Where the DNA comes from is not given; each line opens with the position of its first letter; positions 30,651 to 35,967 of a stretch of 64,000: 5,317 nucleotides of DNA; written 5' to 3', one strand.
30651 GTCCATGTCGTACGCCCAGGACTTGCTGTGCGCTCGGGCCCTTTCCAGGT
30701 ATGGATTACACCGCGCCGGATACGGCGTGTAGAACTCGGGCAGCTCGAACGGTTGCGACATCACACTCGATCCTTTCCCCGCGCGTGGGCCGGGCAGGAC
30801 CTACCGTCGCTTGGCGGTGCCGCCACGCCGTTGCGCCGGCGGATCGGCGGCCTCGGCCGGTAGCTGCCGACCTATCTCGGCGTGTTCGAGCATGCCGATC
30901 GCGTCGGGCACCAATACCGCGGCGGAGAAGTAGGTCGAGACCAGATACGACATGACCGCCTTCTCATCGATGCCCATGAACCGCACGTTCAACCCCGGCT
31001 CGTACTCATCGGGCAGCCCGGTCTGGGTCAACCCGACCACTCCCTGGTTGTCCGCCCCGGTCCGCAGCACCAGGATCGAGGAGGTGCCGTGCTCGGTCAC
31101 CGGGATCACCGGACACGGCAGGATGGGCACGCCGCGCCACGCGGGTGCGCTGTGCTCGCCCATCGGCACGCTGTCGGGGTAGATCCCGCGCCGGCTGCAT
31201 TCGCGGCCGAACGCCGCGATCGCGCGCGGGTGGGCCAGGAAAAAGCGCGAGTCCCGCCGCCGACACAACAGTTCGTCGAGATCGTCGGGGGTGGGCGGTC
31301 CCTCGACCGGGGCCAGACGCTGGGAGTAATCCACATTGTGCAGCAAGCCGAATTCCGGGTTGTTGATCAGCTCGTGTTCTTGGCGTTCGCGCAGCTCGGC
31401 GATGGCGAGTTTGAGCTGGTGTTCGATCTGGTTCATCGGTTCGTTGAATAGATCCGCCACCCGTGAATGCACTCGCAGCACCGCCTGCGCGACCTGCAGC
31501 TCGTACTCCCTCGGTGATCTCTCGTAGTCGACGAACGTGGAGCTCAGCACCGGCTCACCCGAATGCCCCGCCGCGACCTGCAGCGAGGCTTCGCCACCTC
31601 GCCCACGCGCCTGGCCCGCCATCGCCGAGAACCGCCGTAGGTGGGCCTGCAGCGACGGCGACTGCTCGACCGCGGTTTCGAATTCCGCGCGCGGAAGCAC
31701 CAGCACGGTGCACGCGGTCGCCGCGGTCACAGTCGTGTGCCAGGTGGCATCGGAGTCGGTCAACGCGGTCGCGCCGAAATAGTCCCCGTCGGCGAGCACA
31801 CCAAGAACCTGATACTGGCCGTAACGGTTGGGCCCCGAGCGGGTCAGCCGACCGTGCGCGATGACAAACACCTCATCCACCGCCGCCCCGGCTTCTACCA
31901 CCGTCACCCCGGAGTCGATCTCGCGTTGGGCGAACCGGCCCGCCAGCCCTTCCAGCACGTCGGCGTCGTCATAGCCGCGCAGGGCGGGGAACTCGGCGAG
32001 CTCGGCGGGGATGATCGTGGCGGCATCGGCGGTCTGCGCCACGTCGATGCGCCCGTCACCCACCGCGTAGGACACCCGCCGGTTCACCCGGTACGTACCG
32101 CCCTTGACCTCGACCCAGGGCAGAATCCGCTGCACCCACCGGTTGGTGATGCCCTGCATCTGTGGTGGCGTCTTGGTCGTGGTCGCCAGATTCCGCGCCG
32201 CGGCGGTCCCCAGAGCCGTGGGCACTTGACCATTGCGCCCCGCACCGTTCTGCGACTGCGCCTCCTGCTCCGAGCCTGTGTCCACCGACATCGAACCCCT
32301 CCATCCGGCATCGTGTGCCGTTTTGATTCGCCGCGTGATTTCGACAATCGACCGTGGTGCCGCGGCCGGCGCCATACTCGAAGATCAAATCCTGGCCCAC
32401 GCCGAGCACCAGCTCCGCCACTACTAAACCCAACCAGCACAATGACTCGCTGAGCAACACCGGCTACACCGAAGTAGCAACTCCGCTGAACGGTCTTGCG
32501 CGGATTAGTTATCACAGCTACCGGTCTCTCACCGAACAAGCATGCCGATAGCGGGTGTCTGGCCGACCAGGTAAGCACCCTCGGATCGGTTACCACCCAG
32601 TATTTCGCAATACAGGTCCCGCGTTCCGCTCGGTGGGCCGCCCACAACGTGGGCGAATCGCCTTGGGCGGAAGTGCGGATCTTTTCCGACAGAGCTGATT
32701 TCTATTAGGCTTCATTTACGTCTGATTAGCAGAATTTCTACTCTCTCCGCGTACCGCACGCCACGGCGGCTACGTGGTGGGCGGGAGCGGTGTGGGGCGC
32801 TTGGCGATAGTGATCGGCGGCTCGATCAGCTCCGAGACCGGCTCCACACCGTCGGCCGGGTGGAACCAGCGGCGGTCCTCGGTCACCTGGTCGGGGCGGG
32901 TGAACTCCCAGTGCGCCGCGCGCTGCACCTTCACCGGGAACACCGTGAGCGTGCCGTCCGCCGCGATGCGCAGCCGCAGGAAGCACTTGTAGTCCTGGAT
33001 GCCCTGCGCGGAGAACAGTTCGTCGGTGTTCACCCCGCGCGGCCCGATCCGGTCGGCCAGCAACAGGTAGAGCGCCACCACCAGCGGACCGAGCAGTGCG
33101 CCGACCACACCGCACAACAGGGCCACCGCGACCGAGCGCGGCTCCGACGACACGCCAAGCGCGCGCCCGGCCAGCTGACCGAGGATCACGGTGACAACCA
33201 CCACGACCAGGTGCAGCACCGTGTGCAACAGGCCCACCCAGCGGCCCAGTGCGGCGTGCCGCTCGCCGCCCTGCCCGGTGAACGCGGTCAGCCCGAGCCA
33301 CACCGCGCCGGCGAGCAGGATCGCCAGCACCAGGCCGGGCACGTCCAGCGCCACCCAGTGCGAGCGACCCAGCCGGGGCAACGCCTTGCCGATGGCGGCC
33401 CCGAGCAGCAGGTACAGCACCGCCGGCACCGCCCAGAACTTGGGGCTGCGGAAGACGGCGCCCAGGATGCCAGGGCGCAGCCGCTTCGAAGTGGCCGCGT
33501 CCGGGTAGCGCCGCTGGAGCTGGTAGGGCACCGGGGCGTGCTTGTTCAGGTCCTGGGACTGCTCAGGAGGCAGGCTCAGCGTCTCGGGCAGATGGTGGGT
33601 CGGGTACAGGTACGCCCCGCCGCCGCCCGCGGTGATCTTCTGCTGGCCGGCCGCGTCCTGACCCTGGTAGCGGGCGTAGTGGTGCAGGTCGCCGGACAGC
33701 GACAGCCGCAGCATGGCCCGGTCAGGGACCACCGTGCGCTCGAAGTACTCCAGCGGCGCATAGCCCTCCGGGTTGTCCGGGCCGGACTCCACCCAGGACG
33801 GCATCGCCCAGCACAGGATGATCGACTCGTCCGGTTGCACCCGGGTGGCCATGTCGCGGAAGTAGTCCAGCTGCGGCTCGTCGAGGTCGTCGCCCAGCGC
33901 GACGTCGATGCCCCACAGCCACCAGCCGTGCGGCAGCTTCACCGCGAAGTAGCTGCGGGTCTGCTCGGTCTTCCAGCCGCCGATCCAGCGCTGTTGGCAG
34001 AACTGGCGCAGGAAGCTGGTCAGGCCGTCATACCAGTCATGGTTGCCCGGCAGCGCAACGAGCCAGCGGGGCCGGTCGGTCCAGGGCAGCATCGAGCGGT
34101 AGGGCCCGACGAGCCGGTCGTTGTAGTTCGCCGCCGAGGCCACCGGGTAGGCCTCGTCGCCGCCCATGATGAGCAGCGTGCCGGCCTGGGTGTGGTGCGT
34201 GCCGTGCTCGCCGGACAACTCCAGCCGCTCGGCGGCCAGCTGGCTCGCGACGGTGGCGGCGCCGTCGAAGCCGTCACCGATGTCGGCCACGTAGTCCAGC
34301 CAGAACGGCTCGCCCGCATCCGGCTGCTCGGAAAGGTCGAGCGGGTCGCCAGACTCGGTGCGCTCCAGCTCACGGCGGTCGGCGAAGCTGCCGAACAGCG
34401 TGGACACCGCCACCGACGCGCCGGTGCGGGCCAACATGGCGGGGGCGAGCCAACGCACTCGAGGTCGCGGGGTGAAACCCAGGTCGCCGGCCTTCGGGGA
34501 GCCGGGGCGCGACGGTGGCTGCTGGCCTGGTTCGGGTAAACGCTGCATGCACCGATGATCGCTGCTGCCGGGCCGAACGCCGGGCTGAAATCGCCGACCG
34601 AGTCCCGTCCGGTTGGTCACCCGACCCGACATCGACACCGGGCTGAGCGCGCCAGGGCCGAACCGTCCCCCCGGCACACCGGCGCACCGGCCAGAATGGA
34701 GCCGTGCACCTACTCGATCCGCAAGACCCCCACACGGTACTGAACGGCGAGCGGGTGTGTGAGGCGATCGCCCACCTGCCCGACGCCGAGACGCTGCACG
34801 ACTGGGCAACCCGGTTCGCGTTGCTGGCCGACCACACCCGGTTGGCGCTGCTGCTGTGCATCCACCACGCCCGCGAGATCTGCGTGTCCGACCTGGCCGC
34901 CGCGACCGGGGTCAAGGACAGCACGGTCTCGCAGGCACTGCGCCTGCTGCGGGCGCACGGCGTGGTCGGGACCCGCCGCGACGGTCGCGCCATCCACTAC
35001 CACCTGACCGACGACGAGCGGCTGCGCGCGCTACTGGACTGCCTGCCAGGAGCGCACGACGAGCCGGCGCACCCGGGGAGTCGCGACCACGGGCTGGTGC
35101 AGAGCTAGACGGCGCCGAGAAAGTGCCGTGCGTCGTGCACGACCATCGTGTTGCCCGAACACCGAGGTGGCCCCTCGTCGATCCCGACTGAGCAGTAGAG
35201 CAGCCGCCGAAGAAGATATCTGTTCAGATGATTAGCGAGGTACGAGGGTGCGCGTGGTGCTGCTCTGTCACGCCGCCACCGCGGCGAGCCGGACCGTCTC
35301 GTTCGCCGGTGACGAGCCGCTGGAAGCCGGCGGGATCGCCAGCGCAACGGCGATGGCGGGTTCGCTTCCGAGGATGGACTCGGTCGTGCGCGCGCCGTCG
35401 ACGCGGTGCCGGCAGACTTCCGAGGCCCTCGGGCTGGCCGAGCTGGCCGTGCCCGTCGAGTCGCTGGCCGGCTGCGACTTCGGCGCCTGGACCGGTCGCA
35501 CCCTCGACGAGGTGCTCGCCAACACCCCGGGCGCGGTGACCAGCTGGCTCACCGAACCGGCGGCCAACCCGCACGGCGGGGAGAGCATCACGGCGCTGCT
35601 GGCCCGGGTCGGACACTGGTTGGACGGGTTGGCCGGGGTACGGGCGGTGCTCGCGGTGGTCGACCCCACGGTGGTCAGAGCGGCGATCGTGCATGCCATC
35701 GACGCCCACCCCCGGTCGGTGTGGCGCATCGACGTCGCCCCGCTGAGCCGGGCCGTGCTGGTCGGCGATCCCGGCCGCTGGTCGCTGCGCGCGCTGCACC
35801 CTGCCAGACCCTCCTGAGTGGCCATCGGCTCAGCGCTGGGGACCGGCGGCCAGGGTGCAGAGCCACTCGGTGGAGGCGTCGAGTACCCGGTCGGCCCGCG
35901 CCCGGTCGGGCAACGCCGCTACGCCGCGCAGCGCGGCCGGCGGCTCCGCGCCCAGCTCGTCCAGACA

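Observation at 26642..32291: Candidate geosmin nanocompartment: Family 2B encapsulin + geosmin synthase + prenyl synthase + IDI in one operon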

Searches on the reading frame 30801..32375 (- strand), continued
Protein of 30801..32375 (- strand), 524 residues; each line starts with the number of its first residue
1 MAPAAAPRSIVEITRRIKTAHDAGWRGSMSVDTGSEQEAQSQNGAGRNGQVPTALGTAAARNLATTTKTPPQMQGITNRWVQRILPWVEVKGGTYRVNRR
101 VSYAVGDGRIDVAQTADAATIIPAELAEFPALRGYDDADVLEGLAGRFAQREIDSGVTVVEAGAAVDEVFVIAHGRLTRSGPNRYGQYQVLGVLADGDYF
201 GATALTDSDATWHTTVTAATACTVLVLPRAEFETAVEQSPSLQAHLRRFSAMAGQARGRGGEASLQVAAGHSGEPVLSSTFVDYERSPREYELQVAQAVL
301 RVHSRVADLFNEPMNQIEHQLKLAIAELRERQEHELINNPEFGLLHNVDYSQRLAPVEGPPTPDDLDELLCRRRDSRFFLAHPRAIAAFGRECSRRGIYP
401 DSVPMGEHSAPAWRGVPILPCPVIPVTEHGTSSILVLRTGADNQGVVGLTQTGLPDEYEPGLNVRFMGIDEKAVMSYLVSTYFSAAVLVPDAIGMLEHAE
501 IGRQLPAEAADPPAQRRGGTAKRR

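Call 28: search_solved_structures(query=window:30801-32291:-, max_evalue=1e-10, show_alignments=1)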
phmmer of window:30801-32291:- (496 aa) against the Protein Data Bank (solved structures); distinct sequences matched with E-value up to 1e-10: 8.
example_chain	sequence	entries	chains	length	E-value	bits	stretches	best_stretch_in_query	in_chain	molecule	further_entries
9bhu_A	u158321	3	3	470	3.2e-184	616.5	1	25-474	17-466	Nucleotide-binding protein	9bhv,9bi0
9bix_A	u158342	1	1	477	1.6e-169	568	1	21-474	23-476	Crp/Fnr family transcriptional regulator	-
9bje_A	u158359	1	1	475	3e-169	567.2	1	23-474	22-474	Crp/Fnr family transcriptional regulator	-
8t6r_A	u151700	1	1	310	9.6e-86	291.8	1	236-475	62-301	Major membrane protein I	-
6x8m_A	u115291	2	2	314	7.2e-80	272.5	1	236-473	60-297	Protein SrpI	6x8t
8wol_1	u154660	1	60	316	3.2e-77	263.7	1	238-471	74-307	Major membrane protein 1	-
9ksl_A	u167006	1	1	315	3.6e-77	263.5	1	238-472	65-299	Major membrane protein I (MMP-I)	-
8won_A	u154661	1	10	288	4.6e-73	250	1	238-471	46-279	Major membrane protein I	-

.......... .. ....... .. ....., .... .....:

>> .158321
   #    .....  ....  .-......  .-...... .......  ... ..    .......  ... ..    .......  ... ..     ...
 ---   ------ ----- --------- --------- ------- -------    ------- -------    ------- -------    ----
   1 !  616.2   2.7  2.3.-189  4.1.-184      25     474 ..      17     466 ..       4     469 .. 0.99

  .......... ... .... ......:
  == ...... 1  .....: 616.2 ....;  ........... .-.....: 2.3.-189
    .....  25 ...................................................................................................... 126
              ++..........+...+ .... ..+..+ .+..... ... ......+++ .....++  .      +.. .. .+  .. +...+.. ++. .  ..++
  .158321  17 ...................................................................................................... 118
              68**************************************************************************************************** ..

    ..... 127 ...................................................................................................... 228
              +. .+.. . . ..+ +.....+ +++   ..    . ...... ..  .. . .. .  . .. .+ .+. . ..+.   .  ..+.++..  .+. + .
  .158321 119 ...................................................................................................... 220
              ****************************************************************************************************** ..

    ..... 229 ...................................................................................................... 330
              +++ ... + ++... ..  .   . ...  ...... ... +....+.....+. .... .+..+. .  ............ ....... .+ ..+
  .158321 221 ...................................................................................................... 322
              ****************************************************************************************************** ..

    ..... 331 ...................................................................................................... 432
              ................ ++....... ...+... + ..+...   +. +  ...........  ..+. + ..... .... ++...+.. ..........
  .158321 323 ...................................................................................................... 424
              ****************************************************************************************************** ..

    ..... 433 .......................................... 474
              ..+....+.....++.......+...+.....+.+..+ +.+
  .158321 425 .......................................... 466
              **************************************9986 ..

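Call 53: find_encoding_contigs(protein=P0001, flank=8000, max_places=3)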
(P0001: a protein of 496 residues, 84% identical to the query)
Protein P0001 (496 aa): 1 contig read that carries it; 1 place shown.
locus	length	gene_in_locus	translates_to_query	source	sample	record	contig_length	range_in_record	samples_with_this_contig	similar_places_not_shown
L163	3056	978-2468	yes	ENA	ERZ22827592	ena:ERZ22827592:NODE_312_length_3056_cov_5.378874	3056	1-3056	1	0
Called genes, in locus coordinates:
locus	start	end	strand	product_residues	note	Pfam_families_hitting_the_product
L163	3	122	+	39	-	?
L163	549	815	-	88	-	-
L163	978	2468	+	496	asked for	PF00027:cNMP_binding, PF19307:SrpI-like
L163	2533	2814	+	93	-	-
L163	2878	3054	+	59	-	?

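Call 54: find_encoding_contigs(protein=P0002, flank=8000, max_places=3)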
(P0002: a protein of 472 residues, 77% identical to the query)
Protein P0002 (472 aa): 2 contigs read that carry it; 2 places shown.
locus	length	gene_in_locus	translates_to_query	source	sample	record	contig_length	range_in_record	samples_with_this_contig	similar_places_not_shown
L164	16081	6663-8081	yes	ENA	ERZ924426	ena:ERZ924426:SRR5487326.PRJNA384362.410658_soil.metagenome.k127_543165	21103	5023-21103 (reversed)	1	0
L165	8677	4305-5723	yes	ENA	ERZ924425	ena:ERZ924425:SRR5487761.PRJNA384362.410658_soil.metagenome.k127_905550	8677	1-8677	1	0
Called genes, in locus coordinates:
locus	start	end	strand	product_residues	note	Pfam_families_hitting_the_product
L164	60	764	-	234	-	PF03703:bPH_2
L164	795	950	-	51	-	-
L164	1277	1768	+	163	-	PF27101:Rv3753c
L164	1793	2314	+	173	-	PF00383:dCMP_cyt_deam_1, PF14437:MafB19-deam, PF14439:Bd3614-deam (weak)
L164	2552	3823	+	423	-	PF00756:Esterase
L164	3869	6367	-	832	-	PF00270:DEAD, PF04851:ResIII (weak), PF22527:DEXQc_Suv3, PF00271:Helicase_C (weak), PF12029:DUF3516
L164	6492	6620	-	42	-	-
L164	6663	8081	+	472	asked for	PF00027:cNMP_binding, PF19307:SrpI-like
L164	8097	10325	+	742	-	PF19086:Terpene_syn_C_2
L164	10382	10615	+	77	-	-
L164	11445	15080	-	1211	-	PF02574:S-methyl_trans, PF00809:Pterin_bind, PF02607:B12-binding_2, PF02310:B12-binding, PF02965:Met_synt_B12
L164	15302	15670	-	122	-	PF18480:DUF5615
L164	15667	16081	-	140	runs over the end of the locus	-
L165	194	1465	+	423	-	PF00756:Esterase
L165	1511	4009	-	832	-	PF00270:DEAD, PF04851:ResIII (weak), PF22527:DEXQc_Suv3, PF00271:Helicase_C (weak), PF12029:DUF3516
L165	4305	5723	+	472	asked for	PF00027:cNMP_binding, PF19307:SrpI-like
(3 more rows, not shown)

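Call 55: find_encoding_contigs(protein=P0006, flank=8000, max_places=3)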
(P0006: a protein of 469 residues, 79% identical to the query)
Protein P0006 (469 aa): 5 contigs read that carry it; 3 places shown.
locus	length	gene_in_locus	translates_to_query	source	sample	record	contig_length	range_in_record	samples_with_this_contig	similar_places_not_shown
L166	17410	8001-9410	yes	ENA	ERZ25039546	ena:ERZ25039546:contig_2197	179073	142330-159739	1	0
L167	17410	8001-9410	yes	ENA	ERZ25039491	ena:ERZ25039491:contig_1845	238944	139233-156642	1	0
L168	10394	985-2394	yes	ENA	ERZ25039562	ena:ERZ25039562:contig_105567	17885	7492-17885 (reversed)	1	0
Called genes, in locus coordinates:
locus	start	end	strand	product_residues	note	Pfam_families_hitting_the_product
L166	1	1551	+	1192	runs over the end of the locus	PF01855:POR_N, PF17147:PFOR_II, PF01558:POR, PF10371:EKR, PF00037:Fer4 (weak), PF12838:Fer4_7, PF13187:Fer4_9, PF02775:TPP_enzyme_C, +7 more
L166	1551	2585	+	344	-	PF01180:DHO_dh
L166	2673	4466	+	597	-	PF01590:GAF, PF13185:GAF_2, PF01590:GAF, PF13185:GAF_2, PF13492:GAF_3 (weak), PF02518:HATPase_c (weak)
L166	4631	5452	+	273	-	PF00440:TetR_N, PF17754:TetR_C_14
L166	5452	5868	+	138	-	PF07690:MFS_1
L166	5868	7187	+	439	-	PF06609:TRI12, PF07690:MFS_1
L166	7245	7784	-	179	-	PF14023:Bestrophin-like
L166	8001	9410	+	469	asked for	PF00027:cNMP_binding, PF19307:SrpI-like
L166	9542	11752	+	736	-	PF19086:Terpene_syn_C_2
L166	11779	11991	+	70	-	-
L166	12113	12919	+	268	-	PF13493:DUF4118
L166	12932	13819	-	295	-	PF05368:NmrA, PF13460:NAD_binding_10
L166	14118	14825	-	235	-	PF04307:YdjM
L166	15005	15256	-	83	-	-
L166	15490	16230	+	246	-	PF00903:Glyoxalase (weak), PF18029:Glyoxalase_6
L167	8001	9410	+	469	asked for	PF00027:cNMP_binding, PF19307:SrpI-like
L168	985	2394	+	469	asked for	PF00027:cNMP_binding, PF19307:SrpI-like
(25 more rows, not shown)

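Call 56: find_encoding_contigs(protein=P0005, flank=8000, max_places=3)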
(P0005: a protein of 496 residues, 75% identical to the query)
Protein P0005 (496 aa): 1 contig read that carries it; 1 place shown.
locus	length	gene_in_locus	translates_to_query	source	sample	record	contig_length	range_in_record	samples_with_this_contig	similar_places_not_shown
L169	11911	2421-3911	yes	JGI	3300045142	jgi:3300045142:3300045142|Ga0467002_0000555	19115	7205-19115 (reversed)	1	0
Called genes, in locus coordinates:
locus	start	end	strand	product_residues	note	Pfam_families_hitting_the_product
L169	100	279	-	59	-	-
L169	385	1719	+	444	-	PF00083:Sugar_tr, PF07690:MFS_1, PF00083:Sugar_tr, PF07690:MFS_1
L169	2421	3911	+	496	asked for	PF00027:cNMP_binding, PF19307:SrpI-like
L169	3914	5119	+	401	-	PF19086:Terpene_syn_C_2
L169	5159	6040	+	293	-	PF02353:CMAS, PF13847:Methyltransf_31 (weak), PF08241:Methyltransf_11, PF13649:Methyltransf_25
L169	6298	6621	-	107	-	PF03091:CutA1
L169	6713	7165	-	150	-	PF13581:HATPase_c_2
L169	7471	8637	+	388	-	PF01494:FAD_binding_3, PF04820:Trp_halogenase (faint)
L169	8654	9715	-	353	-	PF02641:DUF190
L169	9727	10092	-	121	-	PF02537:CRCB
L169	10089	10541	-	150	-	PF02537:CRCB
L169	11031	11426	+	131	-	PF00293:NUDIX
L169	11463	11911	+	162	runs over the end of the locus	PF00719:Pyrophosphatase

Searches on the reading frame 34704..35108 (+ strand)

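Call 47: search_protein_families(library=pfam, proteins=[window:34704-35108:+], max_evalue=0.01)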
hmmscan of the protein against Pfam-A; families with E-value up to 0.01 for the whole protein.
window:34704-35108:+ (134 aa): 15 families
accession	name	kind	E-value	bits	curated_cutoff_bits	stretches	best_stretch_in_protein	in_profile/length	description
PF01022.26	HTH_5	-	9.6e-07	29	22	1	43-88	1-45/47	Bacterial regulatory protein, arsR family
PF12840.13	HTH_20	-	9.8e-06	25.9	27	1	41-88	1-48/51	Helix-turn-helix domain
PF12802.13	MarR_2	-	1.4e-05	25.6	27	1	48-96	9-61/61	MarR family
PF13545.12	HTH_Crp_2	-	2e-05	24.9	27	1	61-110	25-70/70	Crp-like helix-turn-helix domain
PF13463.12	HTH_27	-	7.9e-05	23.3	22.2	1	49-103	8-66/68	Winged helix DNA-binding domain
PF25212.1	HVO_A0114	-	8e-05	22.8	27.6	1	37-97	16-75/84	HVO_A0114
PF01047.28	MarR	-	0.00012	22.4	24.6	1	44-88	3-47/59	MarR family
PF13412.12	HTH_24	-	0.00026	21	21.9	1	43-88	2-47/48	Winged helix-turn-helix DNA-binding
PF00392.27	GntR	-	0.00031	20.8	27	1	61-95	27-60/64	Bacterial regulatory proteins, gntR family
PF13384.12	HTH_23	-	0.00063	19.9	24.6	1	51-90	9-49/50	Homeodomain-like domain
PF09339.16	HTH_IclR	-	0.00076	19.6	22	1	47-88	6-48/52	IclR helix-turn-helix domain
PF13551.12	HTH_29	-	0.0033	17.9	28.1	1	53-98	5-51/64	Winged helix-turn helix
PF07848.18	PaaX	-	0.0034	18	24.8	1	64-103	29-68/70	PaaX-like protein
PF03965.22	Penicillinase_R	-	0.0038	18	22.6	1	61-102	24-65/115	Penicillinase repressor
PF25213.1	HVO_A0261_N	-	0.0075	16.6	35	0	57-102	23-64/86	HVO_A0261 N-terminal domain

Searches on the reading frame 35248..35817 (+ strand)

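Call 47: search_protein_families(library=pfam, proteins=[window:35248-35817:+], max_evalue=0.01)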
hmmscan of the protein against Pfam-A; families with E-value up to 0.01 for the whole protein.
window:35248-35817:+ (189 aa): 1 family
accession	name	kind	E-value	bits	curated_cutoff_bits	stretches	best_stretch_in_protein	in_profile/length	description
PF00300.27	His_Phos_1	-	2.1e-24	86.7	21.7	1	3-182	1-190/194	Histidine phosphatase superfamily (branch 1)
